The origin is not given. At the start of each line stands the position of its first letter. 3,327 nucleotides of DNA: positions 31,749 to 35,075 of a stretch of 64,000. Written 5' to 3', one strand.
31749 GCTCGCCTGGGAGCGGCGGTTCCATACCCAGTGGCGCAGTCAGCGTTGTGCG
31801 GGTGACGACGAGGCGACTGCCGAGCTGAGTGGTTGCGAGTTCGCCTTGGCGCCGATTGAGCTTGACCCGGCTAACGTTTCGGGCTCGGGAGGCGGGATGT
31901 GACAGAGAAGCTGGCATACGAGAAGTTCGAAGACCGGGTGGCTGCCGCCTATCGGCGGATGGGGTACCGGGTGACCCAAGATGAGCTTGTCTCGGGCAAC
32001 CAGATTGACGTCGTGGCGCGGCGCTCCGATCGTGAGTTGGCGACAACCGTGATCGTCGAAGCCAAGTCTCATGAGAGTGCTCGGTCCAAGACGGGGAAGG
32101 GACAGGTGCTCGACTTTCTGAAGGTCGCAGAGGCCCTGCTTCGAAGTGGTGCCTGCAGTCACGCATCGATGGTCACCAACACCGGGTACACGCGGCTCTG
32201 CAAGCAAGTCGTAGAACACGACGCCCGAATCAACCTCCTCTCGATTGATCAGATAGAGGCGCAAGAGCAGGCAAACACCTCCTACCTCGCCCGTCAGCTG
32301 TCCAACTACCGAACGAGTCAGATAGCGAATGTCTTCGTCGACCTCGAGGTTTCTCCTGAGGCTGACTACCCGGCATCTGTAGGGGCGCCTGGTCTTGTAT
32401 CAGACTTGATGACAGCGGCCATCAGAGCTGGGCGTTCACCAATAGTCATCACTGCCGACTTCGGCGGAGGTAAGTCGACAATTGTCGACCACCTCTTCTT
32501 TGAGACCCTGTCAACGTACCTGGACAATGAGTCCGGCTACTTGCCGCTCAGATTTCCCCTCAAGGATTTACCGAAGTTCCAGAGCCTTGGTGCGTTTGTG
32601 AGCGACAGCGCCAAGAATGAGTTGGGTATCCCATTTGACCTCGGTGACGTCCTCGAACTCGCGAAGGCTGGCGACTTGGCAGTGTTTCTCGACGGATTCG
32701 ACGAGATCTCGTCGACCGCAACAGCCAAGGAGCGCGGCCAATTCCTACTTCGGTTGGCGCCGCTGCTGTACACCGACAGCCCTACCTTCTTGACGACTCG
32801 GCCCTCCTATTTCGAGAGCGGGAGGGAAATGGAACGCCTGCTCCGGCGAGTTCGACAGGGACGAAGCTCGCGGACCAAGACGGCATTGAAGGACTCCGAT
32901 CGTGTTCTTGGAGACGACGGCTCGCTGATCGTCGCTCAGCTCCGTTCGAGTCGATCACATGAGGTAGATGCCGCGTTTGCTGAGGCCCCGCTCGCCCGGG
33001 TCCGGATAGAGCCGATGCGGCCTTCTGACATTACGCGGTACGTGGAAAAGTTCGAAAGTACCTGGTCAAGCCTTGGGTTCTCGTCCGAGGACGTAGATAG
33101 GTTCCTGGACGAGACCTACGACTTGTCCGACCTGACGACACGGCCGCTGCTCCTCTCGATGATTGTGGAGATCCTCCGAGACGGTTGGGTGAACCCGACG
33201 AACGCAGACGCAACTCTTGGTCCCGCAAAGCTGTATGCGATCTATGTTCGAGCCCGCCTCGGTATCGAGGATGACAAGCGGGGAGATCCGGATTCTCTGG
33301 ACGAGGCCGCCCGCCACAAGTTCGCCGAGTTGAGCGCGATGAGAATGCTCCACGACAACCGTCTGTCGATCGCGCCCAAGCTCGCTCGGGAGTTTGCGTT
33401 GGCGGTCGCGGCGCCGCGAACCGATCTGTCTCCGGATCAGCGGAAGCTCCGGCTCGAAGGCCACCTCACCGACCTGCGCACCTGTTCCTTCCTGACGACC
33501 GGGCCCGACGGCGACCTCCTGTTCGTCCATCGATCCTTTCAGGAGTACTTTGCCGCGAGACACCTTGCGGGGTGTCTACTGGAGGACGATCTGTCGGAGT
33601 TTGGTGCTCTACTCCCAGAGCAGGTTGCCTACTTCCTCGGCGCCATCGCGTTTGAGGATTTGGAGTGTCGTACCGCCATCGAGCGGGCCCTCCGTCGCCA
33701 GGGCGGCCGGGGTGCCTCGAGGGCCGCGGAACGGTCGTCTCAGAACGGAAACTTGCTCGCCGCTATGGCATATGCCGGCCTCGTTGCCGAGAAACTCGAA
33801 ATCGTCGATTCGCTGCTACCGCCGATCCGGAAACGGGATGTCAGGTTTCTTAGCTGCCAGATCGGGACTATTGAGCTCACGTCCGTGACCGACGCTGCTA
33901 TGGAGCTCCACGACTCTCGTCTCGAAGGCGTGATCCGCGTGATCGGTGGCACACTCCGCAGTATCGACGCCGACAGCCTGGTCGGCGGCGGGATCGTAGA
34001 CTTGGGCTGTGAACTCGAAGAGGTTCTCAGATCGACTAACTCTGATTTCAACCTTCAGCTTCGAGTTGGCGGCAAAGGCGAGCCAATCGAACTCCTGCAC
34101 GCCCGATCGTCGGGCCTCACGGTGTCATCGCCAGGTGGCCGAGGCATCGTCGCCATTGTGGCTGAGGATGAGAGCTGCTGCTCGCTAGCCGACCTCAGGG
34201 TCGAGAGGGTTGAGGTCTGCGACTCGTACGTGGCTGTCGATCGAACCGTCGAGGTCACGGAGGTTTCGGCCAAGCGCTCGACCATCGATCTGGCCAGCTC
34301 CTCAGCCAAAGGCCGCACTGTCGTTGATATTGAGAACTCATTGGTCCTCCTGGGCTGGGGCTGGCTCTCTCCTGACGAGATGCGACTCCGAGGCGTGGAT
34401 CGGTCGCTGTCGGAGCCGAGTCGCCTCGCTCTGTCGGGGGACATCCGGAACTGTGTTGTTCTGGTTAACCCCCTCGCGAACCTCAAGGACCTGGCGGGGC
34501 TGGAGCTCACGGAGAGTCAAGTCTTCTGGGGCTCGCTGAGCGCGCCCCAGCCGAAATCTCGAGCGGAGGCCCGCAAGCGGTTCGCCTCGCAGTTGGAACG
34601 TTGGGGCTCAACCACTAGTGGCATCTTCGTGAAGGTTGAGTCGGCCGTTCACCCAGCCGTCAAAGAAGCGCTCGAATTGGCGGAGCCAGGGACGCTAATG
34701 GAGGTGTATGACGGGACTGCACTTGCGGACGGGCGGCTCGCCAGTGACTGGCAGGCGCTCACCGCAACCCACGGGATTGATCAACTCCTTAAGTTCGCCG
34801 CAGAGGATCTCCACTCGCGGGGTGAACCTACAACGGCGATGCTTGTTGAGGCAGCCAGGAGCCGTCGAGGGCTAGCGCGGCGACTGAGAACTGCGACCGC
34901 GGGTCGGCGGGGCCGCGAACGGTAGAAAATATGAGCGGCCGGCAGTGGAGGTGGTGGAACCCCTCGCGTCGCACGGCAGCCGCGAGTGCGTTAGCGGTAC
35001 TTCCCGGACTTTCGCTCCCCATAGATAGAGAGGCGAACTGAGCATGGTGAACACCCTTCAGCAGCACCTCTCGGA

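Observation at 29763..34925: Divergent pair: UvrD-like SF1 helicase and a 1008-aa Mrr-nuclease/NACHT STAND NTPase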

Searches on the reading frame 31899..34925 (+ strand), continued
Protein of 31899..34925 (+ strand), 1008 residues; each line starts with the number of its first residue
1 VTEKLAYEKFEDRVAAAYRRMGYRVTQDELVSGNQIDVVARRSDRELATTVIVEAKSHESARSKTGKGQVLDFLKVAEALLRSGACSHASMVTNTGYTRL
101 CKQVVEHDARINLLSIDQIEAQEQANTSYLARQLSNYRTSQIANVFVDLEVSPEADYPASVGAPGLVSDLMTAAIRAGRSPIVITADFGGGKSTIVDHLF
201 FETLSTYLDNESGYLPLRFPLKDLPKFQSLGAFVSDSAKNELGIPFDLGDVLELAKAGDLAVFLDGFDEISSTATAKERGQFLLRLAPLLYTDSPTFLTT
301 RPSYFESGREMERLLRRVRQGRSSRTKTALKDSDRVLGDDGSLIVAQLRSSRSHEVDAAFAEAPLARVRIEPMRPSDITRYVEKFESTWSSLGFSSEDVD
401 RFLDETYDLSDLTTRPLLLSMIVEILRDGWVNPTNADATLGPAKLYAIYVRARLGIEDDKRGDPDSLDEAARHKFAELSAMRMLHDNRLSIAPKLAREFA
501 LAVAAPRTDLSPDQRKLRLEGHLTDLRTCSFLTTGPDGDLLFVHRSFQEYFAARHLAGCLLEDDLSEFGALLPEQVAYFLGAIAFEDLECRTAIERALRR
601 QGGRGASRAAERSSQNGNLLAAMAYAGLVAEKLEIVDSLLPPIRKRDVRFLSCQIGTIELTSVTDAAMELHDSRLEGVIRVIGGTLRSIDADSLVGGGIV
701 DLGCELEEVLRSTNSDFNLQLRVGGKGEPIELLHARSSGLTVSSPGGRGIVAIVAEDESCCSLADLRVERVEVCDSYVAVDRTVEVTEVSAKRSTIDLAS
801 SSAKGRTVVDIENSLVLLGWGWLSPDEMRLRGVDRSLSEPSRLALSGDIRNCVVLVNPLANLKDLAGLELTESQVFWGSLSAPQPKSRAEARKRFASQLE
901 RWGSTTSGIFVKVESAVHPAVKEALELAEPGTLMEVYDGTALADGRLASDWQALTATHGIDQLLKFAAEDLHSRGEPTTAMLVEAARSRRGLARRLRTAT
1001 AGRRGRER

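Call 42: list_cluster_members(proteins=[P0001, P0007, P0002])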
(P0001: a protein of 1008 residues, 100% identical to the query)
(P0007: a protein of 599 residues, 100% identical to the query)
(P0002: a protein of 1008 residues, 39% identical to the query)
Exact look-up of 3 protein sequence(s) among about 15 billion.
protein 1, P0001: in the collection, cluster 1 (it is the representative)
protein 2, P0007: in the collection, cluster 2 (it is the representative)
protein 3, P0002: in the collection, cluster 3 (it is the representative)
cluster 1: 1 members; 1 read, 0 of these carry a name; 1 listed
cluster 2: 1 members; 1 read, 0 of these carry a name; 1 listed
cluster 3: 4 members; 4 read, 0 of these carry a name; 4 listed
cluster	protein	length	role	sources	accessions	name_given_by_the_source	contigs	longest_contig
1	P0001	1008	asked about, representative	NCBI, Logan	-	-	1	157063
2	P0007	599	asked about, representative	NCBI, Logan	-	-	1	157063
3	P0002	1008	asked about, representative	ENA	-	-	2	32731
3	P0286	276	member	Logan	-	-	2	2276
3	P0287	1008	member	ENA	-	-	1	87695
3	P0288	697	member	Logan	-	-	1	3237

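Call 57: predict_structure(alignment_id=A2)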
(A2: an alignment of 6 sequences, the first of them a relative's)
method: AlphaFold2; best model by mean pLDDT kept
length: 1008 residues; sequences in the alignment: 6
mean_pLDDT: 71.4   pTM: 0.62
mean pLDDT of the five models: 71.4, 69.4, 67.8, 65.9, 59.4
residues with pLDDT >= 90: 156; 70-90: 510; 50-70: 114; < 50: 228
segments of 3 or more residues with pLDDT < 50: 321-363, 458-460, 693-699, 701-716, 821-840, 877-1008
pLDDT, mean of each block of 10 residues (from residue 1): 69 87 85 89 74 90 89 92 91 92 86 90 83 88 76 74 82 85 81 86 90 88 84 89 83 86 90 79 82 89 77 68 34 36 39 37 70 81 85 86 71 73 78 65 75 54 70 91 87 89 84 84 79 80 84 94 88 89 90 90 62 90 89 86 84 84 78 74 68 48 37 45 66 71 71 80 84 86 86 82 72 77 43 40 75 67 67 47 38 41 33 32 37 27 34 39 40 35 38 41 31
secondary structure, 60 per line:
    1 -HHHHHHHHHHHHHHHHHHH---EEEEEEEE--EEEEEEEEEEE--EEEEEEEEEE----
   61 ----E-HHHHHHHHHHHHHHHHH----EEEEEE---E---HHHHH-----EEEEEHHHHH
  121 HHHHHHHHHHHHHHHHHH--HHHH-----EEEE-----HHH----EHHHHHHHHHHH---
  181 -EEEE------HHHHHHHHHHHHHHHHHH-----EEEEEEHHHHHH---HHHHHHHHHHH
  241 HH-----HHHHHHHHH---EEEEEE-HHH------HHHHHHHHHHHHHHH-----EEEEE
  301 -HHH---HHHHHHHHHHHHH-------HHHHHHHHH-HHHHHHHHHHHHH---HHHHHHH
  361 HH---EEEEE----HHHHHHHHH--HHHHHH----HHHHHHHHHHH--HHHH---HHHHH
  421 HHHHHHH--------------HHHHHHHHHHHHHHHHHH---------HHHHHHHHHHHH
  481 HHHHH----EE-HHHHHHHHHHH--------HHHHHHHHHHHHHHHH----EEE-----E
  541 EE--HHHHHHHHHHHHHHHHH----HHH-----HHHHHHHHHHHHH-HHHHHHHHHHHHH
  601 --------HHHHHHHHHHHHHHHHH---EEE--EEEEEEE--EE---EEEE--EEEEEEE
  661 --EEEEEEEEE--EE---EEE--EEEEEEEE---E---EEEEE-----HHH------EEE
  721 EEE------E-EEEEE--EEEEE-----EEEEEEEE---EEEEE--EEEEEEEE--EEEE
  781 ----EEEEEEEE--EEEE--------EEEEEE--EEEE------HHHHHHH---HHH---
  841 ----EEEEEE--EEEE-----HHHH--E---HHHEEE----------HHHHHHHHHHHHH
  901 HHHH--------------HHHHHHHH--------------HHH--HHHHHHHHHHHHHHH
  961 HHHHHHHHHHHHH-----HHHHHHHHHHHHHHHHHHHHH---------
elements in order (helices of 4 or more, strands of 3 or more residues): H2-20 E24-31 E34-44 E47-56 H67-83 E88-93 H101-105 E111-115 H116-138 H141-144 E150-153 H167-177 E182-185 H192-209 E215-220 H221-226 H230-242 H248-256 E260-265 H276-290 E296-300 H308-320 H328-336 H338-350 H354-362 E366-370 H375-383 H386-391 H396-406 H409-412 H416-427 H442-459 H469-485 H493-503 H512-527 E532-534 E540-542 H545-561 H574-586 H588-600 H609-625 E629-631 E634-640 E648-651 E654-660 E663-671 E679-681 E684-691 E699-703 E718-723 E732-736 E739-743 E749-756 E760-764 E767-774 E777-780 E785-792 E795-798 E807-812 E815-818 H825-831 E845-850 E853-856 H862-865 E875-877 H888-904 H919-926 H946-973 H979-999

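Call 62: fold_search(model_id=the predicted structure, library=pdb)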
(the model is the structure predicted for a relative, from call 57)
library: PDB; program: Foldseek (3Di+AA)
matches with E <= 10: 466; with E <= 0.001: 36
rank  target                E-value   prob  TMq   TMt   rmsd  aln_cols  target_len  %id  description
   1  4kxf_P                2.3e-11  1.00  0.21  0.24  25.3      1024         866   10  Crystal structure of NLRC4 reveals its autoinhibition mechanism (released 2013-07-24)
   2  4kxf_H                2.6e-11  1.00  0.21  0.23  22.0       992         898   12  Crystal structure of NLRC4 reveals its autoinhibition mechanism (released 2013-07-24)
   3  7vtp_A                2.8e-11  1.00  0.21  0.26  22.3       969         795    9  Cryo-EM structure of PYD-deleted human NLRP3 hexamer (released 2022-03-09)
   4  4kxf_D                5.4e-11  1.00  0.21  0.23  21.8       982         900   11  Crystal structure of NLRC4 reveals its autoinhibition mechanism (released 2013-07-24)
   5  5irm_C                1.2e-10  1.00  0.22  0.27  20.6       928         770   11  Crystal structure of rabbit NOD2 in an ADP-bound state (Crystal form2) (released 2016-06-29)
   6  5irm_A                2.1e-10  1.00  0.21  0.26  20.8       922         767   10  Crystal structure of rabbit NOD2 in an ADP-bound state (Crystal form2) (released 2016-06-29)
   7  5irl                  4.4e-10  1.00  0.21  0.28  20.2       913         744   10  Crystal structure of rabbit NOD2 SER mutant in an ADP-bound state (released 2016-06-29)
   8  7zgu_A                5.7e-10  1.00  0.22  0.26  20.1       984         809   10  Human NLRP3-deltaPYD hexamer (released 2022-05-18)
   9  9l4k_A                9.2e-10  1.00  0.20  0.23  19.7      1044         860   12  Structure of human NLRP2-TLE6-OOEP complex (released 2025-10-01)
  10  5irn                  1.2e-09  1.00  0.21  0.27  19.3       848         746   11  Crystal structure of rabbit NOD2 in an ADP-bound state (Crystal form1) (released 2016-06-29)
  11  9ln6_A                1.6e-09  1.00  0.20  0.21  19.0       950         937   11  Structure of human NLRP14-UHRF1 complex (released 2026-03-18)
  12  7vtq_A                4.0e-09  1.00  0.21  0.26  20.4       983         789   10  Cryo-EM structure of mouse NLRP3 (full-length) dodecamer (released 2022-03-09)
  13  9sfp_J                4.3e-09  1.00  0.18  0.19  22.2      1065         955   10  Native cytoplasmic lattices from mouse oocytes (released 2026-03-18)
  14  9lq4_A                5.8e-09  1.00  0.20  0.22  21.9      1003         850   11  Structure of the human monomeric NLRP7-TCL1A complex (released 2025-12-10)
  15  9dh3_A                8.2e-09  1.00  0.21  0.19  20.6      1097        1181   10  Cryo-EM structure of NLRP3 complex with Compound C (released 2024-12-25)
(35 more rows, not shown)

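Call 79: search_protein_families(library=phrogs, proteins=[window:31899-34925:+], max_evalue=0.001)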
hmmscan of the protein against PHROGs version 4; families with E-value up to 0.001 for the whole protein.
window:31899-34925:+ (1008 aa): 2 families
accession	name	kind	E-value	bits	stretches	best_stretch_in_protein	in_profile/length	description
phrog_18297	-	unknown function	5.1e-08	32.8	1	182-274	123-209/672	-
phrog_32986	-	unknown function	5.2e-07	29.7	1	209-277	116-183/596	-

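Call 89: search_solved_structures(query=L087:9453-11309:+, max_evalue=0.001)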
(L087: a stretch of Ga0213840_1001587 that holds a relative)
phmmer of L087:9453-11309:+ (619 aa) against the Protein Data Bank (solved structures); distinct sequences matched with E-value up to 0.001: 11.
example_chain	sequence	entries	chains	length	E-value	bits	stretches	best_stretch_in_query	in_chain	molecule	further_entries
1pjr_A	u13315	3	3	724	1e-06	31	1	28-276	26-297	PCRA | ATP-DEPENDENT HELICASE PCRA | HELICASE PCRA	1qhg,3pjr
8jqb_E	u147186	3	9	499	1.2e-05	27.5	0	22-86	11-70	Gabija protein GajB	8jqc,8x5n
3lfu_A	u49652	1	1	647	1.6e-05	27.1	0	21-277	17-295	DNA helicase II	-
8iud_A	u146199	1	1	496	1.7e-05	26.9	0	23-86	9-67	Gabija protein GajB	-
8j4t_G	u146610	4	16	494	1.8e-05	26.9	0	23-86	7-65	Gabija protein GajB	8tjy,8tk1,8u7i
8sm3_B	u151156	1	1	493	1.8e-05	26.9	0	23-86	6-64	Gabija protein GajB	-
2is1_A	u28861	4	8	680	1.9e-05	26.8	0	21-277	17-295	DNA helicase II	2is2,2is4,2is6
9dci_A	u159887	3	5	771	2.6e-05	26.4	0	25-95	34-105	ATP-dependent DNA helicase UvrD1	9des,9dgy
4c2u_A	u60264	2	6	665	8.9e-05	24.6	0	174-277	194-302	DNA HELICASE II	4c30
4c2t_A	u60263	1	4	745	0.00013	24.1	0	174-277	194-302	DNA HELICASE II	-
1uaa_A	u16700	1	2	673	0.00028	22.9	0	174-277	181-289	PROTEIN (ATP-DEPENDENT DNA HELICASE REP.)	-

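Call 91: search_solved_structures(query=L087:7398-9449:+, max_evalue=0.01)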
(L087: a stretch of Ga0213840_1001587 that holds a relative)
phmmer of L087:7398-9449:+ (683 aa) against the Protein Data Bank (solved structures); distinct sequences matched with E-value up to 0.01: 11.
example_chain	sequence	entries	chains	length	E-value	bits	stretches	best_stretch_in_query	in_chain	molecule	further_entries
8wy4_A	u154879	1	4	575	3.2e-12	48.8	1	445-530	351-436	Endonuclease GajA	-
8jq9_B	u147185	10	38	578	3.3e-12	48.8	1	445-530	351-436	Endonuclease GajA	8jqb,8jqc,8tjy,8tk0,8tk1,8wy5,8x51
8j4t_A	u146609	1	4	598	3.6e-12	48.7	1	445-530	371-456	Endonuclease GajA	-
8sm3_A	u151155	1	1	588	6.9e-12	47.7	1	445-530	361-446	Endonuclease GajA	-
8u7i_A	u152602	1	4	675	1.1e-11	47.1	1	445-530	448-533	Endonuclease GajA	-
6nk8_A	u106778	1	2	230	1.5e-06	30.1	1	452-532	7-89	Class 2 OLD family nuclease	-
9n69_A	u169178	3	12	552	1.7e-06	29.9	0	3-47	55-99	AAA family ATPase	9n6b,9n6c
6njv_A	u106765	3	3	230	1.1e-05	27.3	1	452-531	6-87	Xcc_CTR_I | Xcc_ctr_pt | Xcc_ctr_Hg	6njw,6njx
6p74_A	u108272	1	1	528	6.5e-05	24.7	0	4-47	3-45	Putative ATP-dependent endonuclease of the OLD family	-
3qf7_A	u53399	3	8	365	0.0081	17.8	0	5-46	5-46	Rad50 | Probable DNA double-strand break repair Rad50 ATPase,Probable DNA double-strand break repa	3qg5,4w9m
3tho_A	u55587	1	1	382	0.009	17.6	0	5-46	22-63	Probable DNA double-strand break repair Rad50 ATPase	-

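Call 94: find_encoding_contigs(protein=P0287, flank=10000, max_places=3)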
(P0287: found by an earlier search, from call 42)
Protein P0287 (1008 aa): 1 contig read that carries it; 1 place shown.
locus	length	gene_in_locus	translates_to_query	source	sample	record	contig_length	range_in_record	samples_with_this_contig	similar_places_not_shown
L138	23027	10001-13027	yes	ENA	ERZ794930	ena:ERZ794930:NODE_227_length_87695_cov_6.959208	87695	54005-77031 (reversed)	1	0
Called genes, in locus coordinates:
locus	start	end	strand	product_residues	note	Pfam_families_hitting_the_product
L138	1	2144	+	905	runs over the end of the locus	PF06634:DUF1156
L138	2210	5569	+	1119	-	PF18731:HEPN_Swt1, PF04465:DUF499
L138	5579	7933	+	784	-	PF13304:AAA_21, PF13175:AAA_15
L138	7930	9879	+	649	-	PF03235:GmrSD_N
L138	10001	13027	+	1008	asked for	PF04471:Mrr_cat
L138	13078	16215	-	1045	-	PF13091:PLDc_2 (weak), PF00270:DEAD, PF04851:ResIII, PF18766:SWI2_SNF2 (weak), PF00271:Helicase_C, PF11907:DUF3427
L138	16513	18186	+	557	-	PF04326:SLFN_AlbA_2, PF13749:HATPase_c_4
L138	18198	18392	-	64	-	-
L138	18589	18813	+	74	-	-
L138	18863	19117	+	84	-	-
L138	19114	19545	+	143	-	PF01850:PIN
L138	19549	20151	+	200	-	-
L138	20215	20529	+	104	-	-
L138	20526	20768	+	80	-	-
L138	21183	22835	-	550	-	-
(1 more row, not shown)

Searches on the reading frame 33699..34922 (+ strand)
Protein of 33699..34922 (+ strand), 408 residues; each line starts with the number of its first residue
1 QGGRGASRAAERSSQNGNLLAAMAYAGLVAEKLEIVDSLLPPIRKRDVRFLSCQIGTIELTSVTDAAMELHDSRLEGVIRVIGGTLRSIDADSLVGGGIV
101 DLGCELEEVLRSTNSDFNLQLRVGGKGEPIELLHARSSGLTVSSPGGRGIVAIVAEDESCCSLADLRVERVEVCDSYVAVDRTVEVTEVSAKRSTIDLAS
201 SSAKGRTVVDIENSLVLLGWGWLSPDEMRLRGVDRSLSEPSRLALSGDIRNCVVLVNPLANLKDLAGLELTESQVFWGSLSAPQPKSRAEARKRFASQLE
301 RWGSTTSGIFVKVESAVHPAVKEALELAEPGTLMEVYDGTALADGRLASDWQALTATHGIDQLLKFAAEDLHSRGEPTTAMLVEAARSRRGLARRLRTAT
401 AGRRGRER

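Call 71: predict_structure(alignment_id=A4)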
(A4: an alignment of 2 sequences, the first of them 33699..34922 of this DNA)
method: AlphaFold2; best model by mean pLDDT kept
length: 408 residues; sequences in the alignment: 2
mean_pLDDT: 58.6   pTM: 0.57
mean pLDDT of the five models: 58.6, 58.3, 55.8, 49.9, 49.5
residues with pLDDT >= 90: 8; 70-90: 132; 50-70: 127; < 50: 141
segments of 3 or more residues with pLDDT < 50: 1-10, 223-240, 281-283, 301-408
pLDDT, mean of each block of 10 residues (from residue 1): 42 56 62 75 75 80 76 76 72 61 57 54 58 69 66 75 81 85 84 82 74 79 46 42 76 68 65 58 53 55 39 37 40 30 34 36 35 32 35 39 39
secondary structure, 60 per line:
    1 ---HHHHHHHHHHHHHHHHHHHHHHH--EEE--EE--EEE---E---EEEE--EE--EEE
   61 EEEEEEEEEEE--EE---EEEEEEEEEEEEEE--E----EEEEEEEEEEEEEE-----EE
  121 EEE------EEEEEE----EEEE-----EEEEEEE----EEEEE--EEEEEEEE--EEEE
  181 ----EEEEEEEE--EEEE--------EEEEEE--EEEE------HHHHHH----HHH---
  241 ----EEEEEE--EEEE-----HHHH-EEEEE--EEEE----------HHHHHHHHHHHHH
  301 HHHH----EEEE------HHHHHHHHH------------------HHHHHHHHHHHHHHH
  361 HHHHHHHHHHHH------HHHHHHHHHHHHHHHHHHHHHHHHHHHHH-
elements in order: H4-26 E29-31 E38-40 E48-51 E58-71 E79-92 E100-113 E119-123 E130-135 E140-143 E149-155 E160-164 E167-174 E177-180 E185-192 E195-198 E207-212 E215-218 H225-230 E245-250 E253-256 H262-265 E267-271 E274-277 H288-304 E309-312 H319-327 H346-372 H379-407
